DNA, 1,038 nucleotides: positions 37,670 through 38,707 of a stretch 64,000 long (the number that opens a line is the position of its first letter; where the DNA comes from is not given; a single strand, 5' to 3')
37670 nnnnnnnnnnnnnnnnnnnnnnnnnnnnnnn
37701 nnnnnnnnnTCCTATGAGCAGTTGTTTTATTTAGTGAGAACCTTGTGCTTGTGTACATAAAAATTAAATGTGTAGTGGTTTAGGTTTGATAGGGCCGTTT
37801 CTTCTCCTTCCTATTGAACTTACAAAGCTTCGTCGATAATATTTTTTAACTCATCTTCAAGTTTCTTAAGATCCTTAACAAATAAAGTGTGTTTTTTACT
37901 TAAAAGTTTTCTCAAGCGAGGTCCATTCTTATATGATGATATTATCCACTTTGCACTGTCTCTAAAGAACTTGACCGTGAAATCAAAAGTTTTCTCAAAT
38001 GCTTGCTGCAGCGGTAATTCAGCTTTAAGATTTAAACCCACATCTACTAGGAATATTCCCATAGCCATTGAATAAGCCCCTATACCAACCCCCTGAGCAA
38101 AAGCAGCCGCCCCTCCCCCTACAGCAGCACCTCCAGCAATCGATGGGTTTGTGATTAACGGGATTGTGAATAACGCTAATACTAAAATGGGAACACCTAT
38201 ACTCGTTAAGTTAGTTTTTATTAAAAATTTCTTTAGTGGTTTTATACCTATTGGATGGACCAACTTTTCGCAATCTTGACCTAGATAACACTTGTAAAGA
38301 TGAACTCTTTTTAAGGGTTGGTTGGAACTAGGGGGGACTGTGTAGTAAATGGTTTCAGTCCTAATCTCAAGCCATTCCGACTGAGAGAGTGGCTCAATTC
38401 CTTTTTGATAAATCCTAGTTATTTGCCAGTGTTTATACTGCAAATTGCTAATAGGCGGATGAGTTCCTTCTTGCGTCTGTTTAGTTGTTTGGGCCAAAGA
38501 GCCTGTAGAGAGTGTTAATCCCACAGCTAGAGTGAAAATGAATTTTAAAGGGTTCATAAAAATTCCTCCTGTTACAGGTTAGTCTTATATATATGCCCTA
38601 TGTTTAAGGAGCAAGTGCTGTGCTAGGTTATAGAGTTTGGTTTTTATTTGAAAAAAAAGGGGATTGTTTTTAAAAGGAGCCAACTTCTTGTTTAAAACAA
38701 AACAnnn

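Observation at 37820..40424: Segmental duplication producing mosaic paralogues: conserved signal peptide, control region and C-terminal motif with a divergent core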

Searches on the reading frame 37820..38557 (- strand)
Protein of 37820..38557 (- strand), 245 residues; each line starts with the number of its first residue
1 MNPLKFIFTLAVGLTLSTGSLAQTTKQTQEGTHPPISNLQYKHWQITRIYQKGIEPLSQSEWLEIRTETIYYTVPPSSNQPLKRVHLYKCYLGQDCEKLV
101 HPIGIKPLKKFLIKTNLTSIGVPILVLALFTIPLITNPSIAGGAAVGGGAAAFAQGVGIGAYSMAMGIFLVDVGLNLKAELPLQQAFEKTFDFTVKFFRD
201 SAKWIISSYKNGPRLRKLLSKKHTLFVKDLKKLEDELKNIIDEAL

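Call 9: search_protein_families(library=pfam, proteins=[window:37820-38557:-], max_evalue=1)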
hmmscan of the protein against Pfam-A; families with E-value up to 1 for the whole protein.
window:37820-38557:- (245 aa): 1 family
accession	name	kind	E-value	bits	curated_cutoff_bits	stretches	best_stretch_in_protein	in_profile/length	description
PF21724.2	DUF6861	-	0.018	14.9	28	1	111-162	19-69/194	Family of unknown function (DUF6861)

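Call 10: search_protein_families(library=ncbifam, proteins=[window:37820-38557:-], max_evalue=1)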
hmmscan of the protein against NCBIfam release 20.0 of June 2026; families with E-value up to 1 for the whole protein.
window:37820-38557:- (245 aa): 1 family
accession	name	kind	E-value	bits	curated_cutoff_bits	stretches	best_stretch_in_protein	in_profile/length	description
NF040608.1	division_SteA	equivalog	0.21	10.5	150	1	179-240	123-183/369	putative cytokinetic ring protein SteA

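Call 12: find_homologous_proteins(query=window:37820-38557:-, max_evalue=0.01)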
Query window:37820-38557:- (245 aa): 5 proteins with E <= 0.01 among 1631 candidates.
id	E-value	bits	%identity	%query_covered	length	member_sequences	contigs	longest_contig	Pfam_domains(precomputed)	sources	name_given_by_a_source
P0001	4.5e-159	545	100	100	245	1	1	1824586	-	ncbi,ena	-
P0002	3.8e-70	254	54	100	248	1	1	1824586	-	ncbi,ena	-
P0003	4.6e-10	58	28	97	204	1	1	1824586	-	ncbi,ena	-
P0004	4.0e-7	48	33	98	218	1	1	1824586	-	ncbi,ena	-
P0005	1.8e-4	39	29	97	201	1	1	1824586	-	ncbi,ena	-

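Call 14: find_encoding_contigs(protein=P0002, flank=10000, max_places=3)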
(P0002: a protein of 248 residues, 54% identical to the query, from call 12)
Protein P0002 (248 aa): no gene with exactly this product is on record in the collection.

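Call 16: find_related_loci(query=A2, collection=genome_contigs, flank=6000)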
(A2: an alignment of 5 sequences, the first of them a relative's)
Query A2 (245 aa) in genome_contigs; peptide patterns used: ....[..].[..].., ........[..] (x = any residue, [..] = any of these).
89 stretches matched a pattern; 2 encode a relative of the query (tblastn E <= 1e-3); 2 distinct loci.
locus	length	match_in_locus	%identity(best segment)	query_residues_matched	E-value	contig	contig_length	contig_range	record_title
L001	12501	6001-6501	28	62-242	2e-5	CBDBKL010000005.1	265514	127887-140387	MAG: Bdellovibrionales bacterium isolate b14a1e32-c179-49f3-8106-4c73ff456aa6 genome assembly, contig: contig_5, whole g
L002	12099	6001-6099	55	210-242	3e-5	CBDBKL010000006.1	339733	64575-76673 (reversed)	MAG: Bdellovibrionales bacterium isolate b14a1e32-c179-49f3-8106-4c73ff456aa6 genome assembly, contig: contig_6, whole g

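Call 21: find_encoding_contigs(protein=P0003, flank=6000, max_places=3)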
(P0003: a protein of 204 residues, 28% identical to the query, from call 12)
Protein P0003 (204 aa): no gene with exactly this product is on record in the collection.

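Call 22: find_encoding_contigs(protein=P0004, flank=6000, max_places=3)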
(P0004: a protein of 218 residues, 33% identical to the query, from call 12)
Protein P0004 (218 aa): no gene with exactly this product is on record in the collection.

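Call 23: list_cluster_members(proteins=[P0001, P0002, P0003, P0004, P0005])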
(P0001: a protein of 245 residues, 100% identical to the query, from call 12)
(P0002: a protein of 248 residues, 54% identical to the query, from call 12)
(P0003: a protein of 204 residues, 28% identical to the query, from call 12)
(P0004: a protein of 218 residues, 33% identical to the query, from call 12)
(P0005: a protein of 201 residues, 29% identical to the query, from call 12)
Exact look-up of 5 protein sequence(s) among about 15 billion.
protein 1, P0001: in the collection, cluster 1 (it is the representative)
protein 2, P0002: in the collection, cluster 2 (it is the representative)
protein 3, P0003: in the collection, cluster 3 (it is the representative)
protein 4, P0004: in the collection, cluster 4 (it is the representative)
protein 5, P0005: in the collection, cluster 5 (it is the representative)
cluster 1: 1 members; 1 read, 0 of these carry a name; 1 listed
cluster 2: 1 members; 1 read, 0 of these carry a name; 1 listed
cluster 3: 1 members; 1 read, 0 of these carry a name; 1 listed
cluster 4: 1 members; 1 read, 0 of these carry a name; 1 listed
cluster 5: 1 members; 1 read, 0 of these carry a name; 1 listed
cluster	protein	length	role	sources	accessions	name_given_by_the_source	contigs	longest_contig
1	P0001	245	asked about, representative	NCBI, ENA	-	-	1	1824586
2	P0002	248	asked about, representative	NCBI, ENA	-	-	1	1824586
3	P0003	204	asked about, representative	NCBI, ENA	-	-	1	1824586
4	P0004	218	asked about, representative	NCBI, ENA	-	-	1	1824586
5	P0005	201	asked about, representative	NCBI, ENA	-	-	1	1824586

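Call 26: search_protein_representatives(alignment_id=A2)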
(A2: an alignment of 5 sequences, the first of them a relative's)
Query: 5 sequences, 209 profile positions. Proteins with E-value up to 0.001 (for the whole library): 16; up to 1e-10: 14; up to 1e-30: 5. The best 16 are listed.
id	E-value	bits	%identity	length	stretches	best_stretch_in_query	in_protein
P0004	4.3e-90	317.4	-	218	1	1-209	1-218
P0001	2.4e-82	292.0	-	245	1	1-206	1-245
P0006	1.4e-69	250.4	-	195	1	8-209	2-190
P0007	4.2e-54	199.8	-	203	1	1-209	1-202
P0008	9.3e-42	159.4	-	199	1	1-209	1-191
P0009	3.6e-20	88.9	-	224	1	41-209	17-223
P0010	2.2e-18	83.1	-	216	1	36-209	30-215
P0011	4.1e-17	78.9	-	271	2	111-209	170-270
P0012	1.3e-16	77.3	-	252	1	20-209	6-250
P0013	2.1e-16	76.6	-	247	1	42-209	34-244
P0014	6.7e-15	71.7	-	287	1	43-209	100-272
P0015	2.9e-13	66.3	-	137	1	7-135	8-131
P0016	4.9e-13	65.6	-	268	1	37-208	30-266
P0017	6.5e-12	62.0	-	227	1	43-207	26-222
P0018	4.5e-10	55.9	-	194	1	8-209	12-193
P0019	2.8e-09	53.3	-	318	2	40-113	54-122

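Call 29: find_homologous_proteins(query=A3, max_evalue=0.001)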
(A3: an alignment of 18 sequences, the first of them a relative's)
Query A3 (18 sequences) (245 aa, profile of the alignment): 3 proteins with E <= 0.001 among 8000 candidates.
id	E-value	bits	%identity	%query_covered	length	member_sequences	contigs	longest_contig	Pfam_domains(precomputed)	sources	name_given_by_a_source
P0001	2.0e-55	206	100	100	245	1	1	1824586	-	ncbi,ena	-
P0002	5.0e-54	201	54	100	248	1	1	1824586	-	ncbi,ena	-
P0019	2.6e-49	186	23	63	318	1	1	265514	-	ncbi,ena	-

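Call 30: search_solved_structures(query=A3, max_evalue=10)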
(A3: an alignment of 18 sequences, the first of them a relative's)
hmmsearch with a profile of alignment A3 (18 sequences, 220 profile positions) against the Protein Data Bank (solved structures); distinct sequences matched with E-value up to 10: 3.
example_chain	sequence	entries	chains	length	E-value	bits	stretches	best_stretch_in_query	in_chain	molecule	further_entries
7krg_A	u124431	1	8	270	0.41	13.5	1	56-81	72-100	NADP-dependent mannitol dehydrogenase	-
3gdf_A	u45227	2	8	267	0.46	13.4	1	56-81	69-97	Probable NADP-dependent mannitol dehydrogenase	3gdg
4v7h_BF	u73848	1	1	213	5.9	9.7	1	103-151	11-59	60S ribosomal protein L7(A)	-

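Call 31: search_protein_families(library=pfam, alignment_id=A3, max_evalue=0.1)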
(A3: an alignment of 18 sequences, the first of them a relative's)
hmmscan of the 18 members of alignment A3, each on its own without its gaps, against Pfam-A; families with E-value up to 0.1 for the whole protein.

A. member 1, P0001 (245 aa): 1 family
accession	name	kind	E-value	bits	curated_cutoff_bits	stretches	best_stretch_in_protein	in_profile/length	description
PF21724.2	DUF6861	-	0.018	14.9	28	1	111-162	19-69/194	Family of unknown function (DUF6861)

B. families by the number of members that match (of 18 scanned): 5 families
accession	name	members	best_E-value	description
PF12949.13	HeH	2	0.034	HeH/LEM domain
PF25160.1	LdpA_Fe-S-bd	1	0.016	LdpA Fe-S cluster-binding domain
PF21724.2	DUF6861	1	0.018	Family of unknown function (DUF6861)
PF15566.12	Imm32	1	0.041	Immunity protein 32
PF09956.15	Phage_cement_2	1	0.088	Phage cement protein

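Call 36: predict_structure(alignment_id=A3)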
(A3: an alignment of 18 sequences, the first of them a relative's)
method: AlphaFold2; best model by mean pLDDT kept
length: 245 residues; sequences in the alignment: 18
mean_pLDDT: 68.7   pTM: 0.55
mean pLDDT of the five models: 68.7, 67.1, 66.0, 64.8, 61.3
residues with pLDDT >= 90: 58; 70-90: 56; 50-70: 81; < 50: 50
segments of 3 or more residues with pLDDT < 50: 20-24, 26-28, 141-178
pLDDT, mean of each block of 10 residues (from residue 1): 80 65 48 52 83 92 92 62 90 94 89 76 61 56 42 40 39 44 56 57 59 79 92 93 85
secondary structure, 60 per line:
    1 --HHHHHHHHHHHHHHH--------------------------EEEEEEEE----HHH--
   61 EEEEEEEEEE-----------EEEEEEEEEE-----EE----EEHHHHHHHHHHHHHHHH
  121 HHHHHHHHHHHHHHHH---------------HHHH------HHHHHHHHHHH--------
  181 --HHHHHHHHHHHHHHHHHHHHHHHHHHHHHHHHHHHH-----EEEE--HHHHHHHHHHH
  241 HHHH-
elements in order: H3-17 E44-51 E61-70 E82-91 H105-136 H152-155 H162-172 H183-218 E224-227 H230-244

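Call 43: fold_search(model_id=the predicted structure, library=pdb)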
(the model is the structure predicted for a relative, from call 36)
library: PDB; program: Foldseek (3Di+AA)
matches with E <= 10: 209; with E <= 0.001: 0
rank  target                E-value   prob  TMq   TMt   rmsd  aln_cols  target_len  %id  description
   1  9rpt_B                5.4e-01  0.07  0.09  0.13  15.4        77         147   14  Cryo-EM structure of the open state of Shigella flexneri LptDE bound by the RBP of Oekolampad phage (released 2025-12-10)
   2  7qen_A                6.9e-01  0.04  0.12  0.07  40.5       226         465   11  S.c. Condensin core in DNA- and ATP-bound state (released 2022-06-15)
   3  4ttz_A                7.8e-01  0.13  0.17  0.25  13.2       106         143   11  N-terminal domain of C. Reinhardtii SAS-6 homolog bld12p variant G94E F145W Q147K (NN26) (released 2015-07-01)
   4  8ow1_P                8.8e-01  0.07  0.15  0.15  26.9       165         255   12  Cryo-EM structure of the yeast Inner kinetochore bound to a CENP-A nucleosome. (released 2023-08-09)
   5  9hcj_T1               9.9e-01  0.11  0.15  0.04  11.3        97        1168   15  D. discoideum nuclear pore complex (released 2024-12-25)
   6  9hcj_T0               9.9e-01  0.10  0.14  0.04  12.7        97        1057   18  D. discoideum nuclear pore complex (released 2024-12-25)
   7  9ia2_B                1.1e+00  0.05  0.09  0.12  15.4        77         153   14  LpDEM from Escherichia coli (released 2025-12-10)
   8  6c23_N                1.2e+00  0.11  0.13  0.09   8.4        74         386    8  Cryo-EM structure of PRC2 bound to cofactors AEBP2 and JARID2 in the Compact Active State (released 2018-01-24)
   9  6zz8_C                1.3e+00  0.11  0.16  0.18  11.7        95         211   12  MB_CRS6-15 bound to CrSAS-6_6HR (released 2021-07-07)
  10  5b3u_A                1.3e+00  0.06  0.11  0.09  16.3        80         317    5  Crystal structure of biliverdin reductase in complex with NADP+ from Synechocystis sp. PCC 6803 (released 2017-02-15)
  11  4gbf_B                1.5e+00  0.18  0.13  0.09   3.2        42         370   19  Crystal structure of the C-terminal domain of gp131 from bacteriophage phiKZ (released 2012-10-17)
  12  4q35_B                1.5e+00  0.04  0.08  0.12  15.3        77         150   14  Structure of a membrane protein (released 2014-06-25)
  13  7zm6_A                1.6e+00  0.25  0.16  0.10   5.0        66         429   14  Nariva virus receptor binding protein (released 2023-09-13)
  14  6zz8_E                1.8e+00  0.10  0.16  0.19  11.8        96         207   11  MB_CRS6-15 bound to CrSAS-6_6HR (released 2021-07-07)
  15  4n4r_B                1.8e+00  0.04  0.09  0.12  15.5        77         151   12  Structure basis of lipopolysaccharide biogenesis (released 2014-06-25)
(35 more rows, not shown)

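Call 50: find_related_loci(query=A2, collection=metagenome_contigs, flank=5000)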
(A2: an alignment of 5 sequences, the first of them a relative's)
Query A2 (245 aa) in metagenome_contigs; peptide patterns used: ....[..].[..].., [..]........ (x = any residue, [..] = any of these).
342 stretches matched a pattern, but none encodes a relative of the query by tblastn (E <= 1e-3).

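Call 51: find_encoding_contigs(protein=P0006, flank=5000, max_places=4)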
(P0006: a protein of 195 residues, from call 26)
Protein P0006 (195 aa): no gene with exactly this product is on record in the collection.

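Call 52: find_encoding_contigs(protein=P0007, flank=5000, max_places=4)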
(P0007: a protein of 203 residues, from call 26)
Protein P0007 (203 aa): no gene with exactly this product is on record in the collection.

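Call 53: find_encoding_contigs(protein=P0019, flank=5000, max_places=4)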
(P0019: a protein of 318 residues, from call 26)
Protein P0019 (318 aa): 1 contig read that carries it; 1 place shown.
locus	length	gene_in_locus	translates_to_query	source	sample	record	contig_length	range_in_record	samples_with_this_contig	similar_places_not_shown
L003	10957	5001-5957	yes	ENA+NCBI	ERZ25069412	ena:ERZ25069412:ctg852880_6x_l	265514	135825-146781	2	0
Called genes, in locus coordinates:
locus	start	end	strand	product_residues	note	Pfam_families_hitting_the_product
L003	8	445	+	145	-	-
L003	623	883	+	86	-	-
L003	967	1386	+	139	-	-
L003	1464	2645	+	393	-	-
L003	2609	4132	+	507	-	PF13857:Ank_5 (faint), PF00023:Ank (faint), PF12796:Ank_2, PF13606:Ank_3 (faint), PF13637:Ank_4 (faint)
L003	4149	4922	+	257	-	-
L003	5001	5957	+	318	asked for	-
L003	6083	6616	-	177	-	PF01923:Cob_adeno_trans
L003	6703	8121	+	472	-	PF05140:ResB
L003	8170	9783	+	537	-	PF01578:Cytochrom_C_asm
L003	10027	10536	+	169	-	PF02085:Cytochrom_CIII (faint), PF14537:Cytochrom_c3_2 (faint), PF14522:Cytochrome_C7 (weak)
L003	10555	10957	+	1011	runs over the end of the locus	PF00384:Molybdopterin, PF01568:Molydop_binding, PF12797:Fer4_2 (weak), PF12838:Fer4_7, PF13237:Fer4_10 (faint), PF13247:Fer4_11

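Call 71: predict_structure(alignment_id=A7)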
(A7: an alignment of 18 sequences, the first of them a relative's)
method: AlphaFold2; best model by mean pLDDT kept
length: 201 residues; sequences in the alignment: 18
mean_pLDDT: 72.2   pTM: 0.57
mean pLDDT of the five models: 72.2, 70.5, 68.3, 68.2, 68.2
residues with pLDDT >= 90: 59; 70-90: 58; 50-70: 46; < 50: 38
segments of 3 or more residues with pLDDT < 50: 116-151
pLDDT, mean of each block of 10 residues (from residue 1): 82 72 76 90 89 85 94 94 89 74 55 50 36 36 44 53 70 92 92 74 43
secondary structure, 60 per line:
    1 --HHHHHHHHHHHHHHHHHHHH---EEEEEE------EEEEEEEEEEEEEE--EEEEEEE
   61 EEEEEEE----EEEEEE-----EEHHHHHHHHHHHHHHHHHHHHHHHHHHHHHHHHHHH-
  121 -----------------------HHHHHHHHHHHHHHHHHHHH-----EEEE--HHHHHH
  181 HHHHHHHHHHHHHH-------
elements in order: H3-22 E26-31 E38-51 E54-67 E72-77 H85-119 H144-163 E169-172 H175-194

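Call 74: fold_search(model_id=the predicted structure, library=pdb)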
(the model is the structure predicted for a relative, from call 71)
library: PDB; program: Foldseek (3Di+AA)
matches with E <= 10: 562; with E <= 0.001: 0
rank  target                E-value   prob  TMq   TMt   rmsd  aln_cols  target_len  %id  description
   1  7krw_A                1.1e-01  0.14  0.15  0.07  16.3       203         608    9  Stimulating state of near full-length Hsp70 DnaK fused with a substrate peptide (released 2021-09-15)
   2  8iew_A                2.1e-01  0.12  0.15  0.09  14.4       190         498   13  Cas005-crRNA-DNA complex (released 2024-02-28)
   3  8d8k_Q                2.8e-01  0.05  0.13  0.13  27.9       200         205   13  Yeast mitochondrial small subunit assembly intermediate (State 2) (released 2022-12-21)
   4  2vvj_aa               3.4e-01  0.60  0.15  0.40   4.5        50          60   16  IrisFP fluorescent protein in its red form, cis conformation (released 2008-08-12)
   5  2vvj_cc               3.4e-01  0.54  0.15  0.38   5.3        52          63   15  IrisFP fluorescent protein in its red form, cis conformation (released 2008-08-12)
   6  2vvj_dd               3.6e-01  0.41  0.14  0.35   5.8        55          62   11  IrisFP fluorescent protein in its red form, cis conformation (released 2008-08-12)
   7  7pd7_C                3.6e-01  0.13  0.12  0.11  11.5        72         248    8  Crocagin methyl transferase CgnL (released 2022-08-17)
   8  6lof_C                3.8e-01  0.41  0.15  0.36   5.2        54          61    6  Crystal structure of ZsYellow soaked by Cu2+ (released 2020-01-22)
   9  5yje_B                3.8e-01  0.14  0.13  0.10  11.8        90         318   16  Crystal structure of HIRA(644-1017) (released 2018-06-20)
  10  1xmz_B                4.6e-01  0.20  0.13  0.29  10.3        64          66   11  Crystal structure of the dark state of kindling fluorescent protein kfp from anemonia sulcata (released 2005-04-19)
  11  5woe_MODEL_1_A        4.6e-01  0.20  0.19  0.29  20.7       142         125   14  Solution structure of the sorting nexin 25 phox-homology domain (released 2018-08-08)
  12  8wrs_A                4.6e-01  0.18  0.15  0.06  13.6       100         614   12  Cryo-EM structure of Cas12-1 with 5 nt complementary heteroduplex (released 2025-04-16)
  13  8wrq_A                4.6e-01  0.15  0.15  0.06  14.6       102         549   15  Cryo-EM structure of Cas12-1 with 14 nt complementary heteroduplex (released 2025-04-16)
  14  8d8j_Q                4.6e-01  0.06  0.13  0.18  26.3       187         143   10  Yeast mitochondrial small subunit assembly intermediate (State 1) (released 2022-12-21)
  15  5mn2_D                4.9e-01  0.44  0.20  0.38  15.3        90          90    7  Cocrystal structure of Fc gamma receptor IIIa interacting with Affimer G3, a specific binding protein which blocks IgG (released 2017-12-13)
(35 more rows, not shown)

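Call 75: search_protein_families(library=padloc, proteins=[window:37820-38557:-], max_evalue=0.1)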
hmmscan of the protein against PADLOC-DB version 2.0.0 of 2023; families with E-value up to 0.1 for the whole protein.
window:37820-38557:- (245 aa): 0 families
